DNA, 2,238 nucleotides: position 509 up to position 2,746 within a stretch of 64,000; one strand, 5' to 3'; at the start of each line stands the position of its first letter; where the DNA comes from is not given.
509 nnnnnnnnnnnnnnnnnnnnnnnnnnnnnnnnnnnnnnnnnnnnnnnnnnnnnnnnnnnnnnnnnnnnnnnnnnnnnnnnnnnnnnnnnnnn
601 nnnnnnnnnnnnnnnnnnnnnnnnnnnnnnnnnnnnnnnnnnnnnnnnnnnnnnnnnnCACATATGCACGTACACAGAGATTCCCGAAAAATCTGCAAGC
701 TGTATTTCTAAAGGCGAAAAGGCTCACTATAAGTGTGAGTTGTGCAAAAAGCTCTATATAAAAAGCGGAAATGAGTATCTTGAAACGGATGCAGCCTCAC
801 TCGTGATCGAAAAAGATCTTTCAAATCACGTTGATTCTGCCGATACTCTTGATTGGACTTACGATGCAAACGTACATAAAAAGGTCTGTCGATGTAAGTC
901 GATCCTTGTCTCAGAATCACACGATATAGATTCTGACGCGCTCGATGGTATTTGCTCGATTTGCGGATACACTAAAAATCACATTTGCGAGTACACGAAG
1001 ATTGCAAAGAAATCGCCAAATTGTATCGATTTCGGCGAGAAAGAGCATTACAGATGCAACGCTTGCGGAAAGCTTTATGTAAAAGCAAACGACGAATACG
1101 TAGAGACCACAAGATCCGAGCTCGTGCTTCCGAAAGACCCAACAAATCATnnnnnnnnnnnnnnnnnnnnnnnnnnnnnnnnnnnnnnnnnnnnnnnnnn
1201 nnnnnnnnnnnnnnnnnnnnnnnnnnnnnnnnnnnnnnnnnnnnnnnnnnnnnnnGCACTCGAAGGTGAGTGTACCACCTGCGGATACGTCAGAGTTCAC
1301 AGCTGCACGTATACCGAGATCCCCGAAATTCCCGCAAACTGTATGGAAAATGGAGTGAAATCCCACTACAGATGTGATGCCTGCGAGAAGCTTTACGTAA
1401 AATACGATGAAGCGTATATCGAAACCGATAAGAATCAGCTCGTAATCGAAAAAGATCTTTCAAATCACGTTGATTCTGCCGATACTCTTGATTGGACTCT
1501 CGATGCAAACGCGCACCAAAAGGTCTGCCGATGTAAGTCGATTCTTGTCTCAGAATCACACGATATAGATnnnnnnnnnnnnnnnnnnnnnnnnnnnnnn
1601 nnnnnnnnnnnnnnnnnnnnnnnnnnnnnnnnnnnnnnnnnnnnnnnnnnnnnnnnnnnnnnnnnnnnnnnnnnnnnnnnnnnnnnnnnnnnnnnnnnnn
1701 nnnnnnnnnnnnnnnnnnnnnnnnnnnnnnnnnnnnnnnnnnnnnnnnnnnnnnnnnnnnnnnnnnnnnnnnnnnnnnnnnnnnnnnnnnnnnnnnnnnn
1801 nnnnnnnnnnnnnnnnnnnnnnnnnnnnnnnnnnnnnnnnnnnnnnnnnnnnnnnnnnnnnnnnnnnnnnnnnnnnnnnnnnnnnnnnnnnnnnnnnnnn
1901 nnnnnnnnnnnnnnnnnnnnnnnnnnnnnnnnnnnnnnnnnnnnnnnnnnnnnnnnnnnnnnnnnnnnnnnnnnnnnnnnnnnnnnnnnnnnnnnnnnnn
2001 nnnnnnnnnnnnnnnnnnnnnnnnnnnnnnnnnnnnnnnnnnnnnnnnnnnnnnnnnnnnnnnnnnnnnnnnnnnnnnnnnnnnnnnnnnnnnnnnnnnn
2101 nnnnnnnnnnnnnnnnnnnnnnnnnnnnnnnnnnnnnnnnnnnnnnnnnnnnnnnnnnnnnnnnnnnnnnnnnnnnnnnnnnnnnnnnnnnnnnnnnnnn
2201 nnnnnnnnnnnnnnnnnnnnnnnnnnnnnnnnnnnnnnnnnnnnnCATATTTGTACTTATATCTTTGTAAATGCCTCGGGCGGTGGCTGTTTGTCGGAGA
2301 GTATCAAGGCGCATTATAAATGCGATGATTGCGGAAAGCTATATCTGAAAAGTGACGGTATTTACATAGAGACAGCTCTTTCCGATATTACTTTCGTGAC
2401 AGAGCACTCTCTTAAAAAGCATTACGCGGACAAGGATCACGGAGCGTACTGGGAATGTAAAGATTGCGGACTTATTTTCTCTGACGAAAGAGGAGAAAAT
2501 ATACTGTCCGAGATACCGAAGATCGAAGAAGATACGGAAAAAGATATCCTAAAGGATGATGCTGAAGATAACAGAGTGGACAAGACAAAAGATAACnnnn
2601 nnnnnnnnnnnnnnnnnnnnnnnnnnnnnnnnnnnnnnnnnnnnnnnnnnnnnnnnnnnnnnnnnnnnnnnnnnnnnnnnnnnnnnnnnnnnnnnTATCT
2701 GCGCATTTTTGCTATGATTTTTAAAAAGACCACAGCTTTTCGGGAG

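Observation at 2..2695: Membrane-anchored array of ~107-aa Cys8/His-rich modules of unrecognised type, truncated by the window edge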

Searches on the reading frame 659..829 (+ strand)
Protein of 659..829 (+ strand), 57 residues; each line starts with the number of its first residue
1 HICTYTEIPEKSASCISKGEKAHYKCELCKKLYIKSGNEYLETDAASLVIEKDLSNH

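Call 15: search_protein_families(library=pfam, proteins=[window:659-829:+], max_evalue=10)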
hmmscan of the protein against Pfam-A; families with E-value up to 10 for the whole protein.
seq(57 aa): 2 families
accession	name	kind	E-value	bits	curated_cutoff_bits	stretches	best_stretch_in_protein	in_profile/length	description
PF25431.1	zf-C17orf113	-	0.026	14.8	29.5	1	13-41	4-31/63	C17orf113 probable zinc finger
PF23674.1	RYYR-CCHC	-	0.031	14.6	27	1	16-40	32-56/79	RYYR-CCHC domain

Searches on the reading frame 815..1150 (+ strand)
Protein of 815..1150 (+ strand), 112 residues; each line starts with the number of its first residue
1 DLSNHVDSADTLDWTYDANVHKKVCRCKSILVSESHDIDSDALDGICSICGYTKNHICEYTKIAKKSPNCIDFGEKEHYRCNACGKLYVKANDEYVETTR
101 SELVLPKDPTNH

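Call 15: search_protein_families(library=pfam, proteins=[window:815-1150:+], max_evalue=10)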
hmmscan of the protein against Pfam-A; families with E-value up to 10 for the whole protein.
seq(112 aa): 10 families
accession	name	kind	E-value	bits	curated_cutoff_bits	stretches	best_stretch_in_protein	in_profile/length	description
PF13878.12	zf-C2H2_3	-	0.011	16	27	1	70-94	3-29/40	zinc-finger of acetyl-transferase ESCO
PF23674.1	RYYR-CCHC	-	0.026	14.9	27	1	73-96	34-60/79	RYYR-CCHC domain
PF25745.1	Phage_GP58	-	0.043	14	27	1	81-89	11-19/35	Bacteriophage GP58 protein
PF25208.1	DUF7838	-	0.073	13.4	28.5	1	69-99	24-53/55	Domain of unknown function (DUF7838)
PF04369.19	Lactococcin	-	0.13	12.9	23.1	1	5-26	25-46/60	Lactococcin-like family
PF04438.22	zf-HIT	-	0.13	12.5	24.7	2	46-58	4-16/30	HIT zinc finger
PF18073.7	Zn_ribbon_LapB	-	0.15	12.2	25.7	1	79-85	1-7/28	Rubredoxin metal binding domain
PF01907.25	Ribosomal_L37e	-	0.28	11.7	27.6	1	45-61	31-47/53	Ribosomal protein L37e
PF13248.11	Zn_ribbon_3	-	0.39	10.7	27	1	77-90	1-13/26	zinc-ribbon domain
PF21349.2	RUBY_RBDX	-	0.72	9.8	26.5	0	47-53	3-9/30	Rubrerythrin, rubredoxin-like domain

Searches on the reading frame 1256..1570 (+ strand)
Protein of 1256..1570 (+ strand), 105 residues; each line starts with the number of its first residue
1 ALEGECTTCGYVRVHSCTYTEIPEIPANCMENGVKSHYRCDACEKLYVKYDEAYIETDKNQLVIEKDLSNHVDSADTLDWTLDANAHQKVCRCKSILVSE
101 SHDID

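Call 15: search_protein_families(library=pfam, proteins=[window:1256-1570:+], max_evalue=10)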
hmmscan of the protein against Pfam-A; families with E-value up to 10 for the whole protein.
seq(105 aa): 3 families
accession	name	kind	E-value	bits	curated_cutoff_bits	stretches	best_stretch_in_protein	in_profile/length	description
PF23674.1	RYYR-CCHC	-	0.032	14.6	27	1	29-64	31-69/79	RYYR-CCHC domain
PF13912.12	zf-C2H2_6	-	0.38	11.3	25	1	37-51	1-15/27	C2H2-type zinc finger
PF25208.1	DUF7838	-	0.74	10.2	28.5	1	32-58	28-53/55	Domain of unknown function (DUF7838)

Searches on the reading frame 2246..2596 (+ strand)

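Call 15: search_protein_families(library=pfam, proteins=[window:2246-2596:+], max_evalue=10)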
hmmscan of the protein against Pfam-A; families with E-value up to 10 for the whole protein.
seq(117 aa): 16 families
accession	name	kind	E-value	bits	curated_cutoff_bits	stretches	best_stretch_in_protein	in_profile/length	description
PF23447.1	DUF7128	-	3e-05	24.3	25.7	2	62-81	6-25/44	Domain of unknown function (DUF7128)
PF00096.32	zf-C2H2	-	0.0012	19.6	25.2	1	70-80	2-12/23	Zinc finger, C2H2 type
PF13894.12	zf-C2H2_4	-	0.022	15.9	27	0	24-34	1-11/24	C2H2-type zinc finger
PF04071.17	zf-like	-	0.022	15.1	27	1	59-97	40-78/82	Cysteine-rich small domain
PF23455.1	DUF7129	-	0.035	14.3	30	1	64-79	9-22/45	Domain of unknown function (DUF7129)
PF08271.17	Zn_Ribbon_TF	-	0.039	13.9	29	1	62-82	14-33/43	TFIIB zinc-binding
PF23458.2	DUF7130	-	0.042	14.2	35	1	35-79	21-64/89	Domain of unknown function (DUF7130)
PF09723.15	Zn_ribbon_8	-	0.11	13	34.4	1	24-31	6-13/41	Zinc ribbon domain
PF18073.7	Zn_ribbon_LapB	-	0.18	12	25.7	1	68-75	14-21/28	Rubredoxin metal binding domain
PF01780.25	Ribosomal_L37ae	-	0.2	12.2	21.9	1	18-41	28-51/85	Ribosomal L37ae protein family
PF05876.18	GpA_ATPase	-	0.2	11.7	25.6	1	23-82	194-237/247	Phage terminase large subunit gpA, ATPase domain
PF00301.25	Rubredoxin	-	0.24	11.9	23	1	69-85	2-18/47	Rubredoxin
PF01927.22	Mut7-C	-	0.27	11.8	23.3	0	60-78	115-133/146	Mut7-C RNAse domain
PF22992.2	C2CH-4th_BIRD-IDD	-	0.64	10.4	26.3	0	23-35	1-12/42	BIRD-IDD transcription factor, fourth C2HC zinc finger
PF13465.12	zf-H2C2_2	-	1.1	10.3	40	1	22-33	13-24/26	Zinc-finger double domain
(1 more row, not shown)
